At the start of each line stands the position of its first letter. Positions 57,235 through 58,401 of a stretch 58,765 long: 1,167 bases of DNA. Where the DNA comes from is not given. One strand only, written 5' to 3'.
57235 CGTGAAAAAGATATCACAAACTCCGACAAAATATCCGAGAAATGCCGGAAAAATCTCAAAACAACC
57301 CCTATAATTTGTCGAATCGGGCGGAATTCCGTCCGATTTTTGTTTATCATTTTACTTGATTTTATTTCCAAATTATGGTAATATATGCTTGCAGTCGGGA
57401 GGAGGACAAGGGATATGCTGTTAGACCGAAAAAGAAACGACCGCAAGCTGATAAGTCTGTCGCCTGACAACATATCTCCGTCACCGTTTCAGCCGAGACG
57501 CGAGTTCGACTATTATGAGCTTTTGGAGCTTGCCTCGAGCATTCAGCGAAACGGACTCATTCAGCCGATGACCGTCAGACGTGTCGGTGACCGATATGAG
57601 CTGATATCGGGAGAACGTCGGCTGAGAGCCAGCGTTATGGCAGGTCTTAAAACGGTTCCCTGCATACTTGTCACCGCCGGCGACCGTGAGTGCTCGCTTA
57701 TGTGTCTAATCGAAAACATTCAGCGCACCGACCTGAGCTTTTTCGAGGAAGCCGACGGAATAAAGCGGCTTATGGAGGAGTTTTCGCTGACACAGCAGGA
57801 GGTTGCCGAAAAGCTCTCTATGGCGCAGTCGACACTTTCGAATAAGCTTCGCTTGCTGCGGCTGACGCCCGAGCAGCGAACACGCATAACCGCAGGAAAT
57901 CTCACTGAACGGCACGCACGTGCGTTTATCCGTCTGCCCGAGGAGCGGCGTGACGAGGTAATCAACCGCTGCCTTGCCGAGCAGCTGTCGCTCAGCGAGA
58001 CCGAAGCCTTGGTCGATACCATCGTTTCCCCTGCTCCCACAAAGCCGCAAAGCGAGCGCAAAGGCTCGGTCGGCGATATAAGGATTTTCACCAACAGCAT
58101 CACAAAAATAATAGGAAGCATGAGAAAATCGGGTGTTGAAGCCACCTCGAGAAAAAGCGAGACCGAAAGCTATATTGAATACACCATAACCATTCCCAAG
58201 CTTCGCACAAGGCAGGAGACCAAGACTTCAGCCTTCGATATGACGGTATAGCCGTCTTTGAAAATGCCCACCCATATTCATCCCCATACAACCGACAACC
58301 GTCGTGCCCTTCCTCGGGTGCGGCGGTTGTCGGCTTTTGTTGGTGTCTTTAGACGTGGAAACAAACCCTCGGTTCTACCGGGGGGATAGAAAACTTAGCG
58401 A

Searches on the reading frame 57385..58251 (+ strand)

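Call 59: search_protein_families(library=pfam, proteins=[window:57385-58251:+], max_evalue=0.00001)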
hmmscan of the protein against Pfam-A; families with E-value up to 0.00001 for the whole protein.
window:57385-58251:+ (288 aa): 2 families
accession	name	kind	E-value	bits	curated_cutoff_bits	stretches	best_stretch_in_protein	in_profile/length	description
PF17762.8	HTH_ParB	-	1.9e-28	99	22.6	1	116-213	2-100/102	ParB HTH domain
PF02195.25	ParB_N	-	3.8e-26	91.4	26.3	1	22-113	3-95/95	ParB N-terminal domain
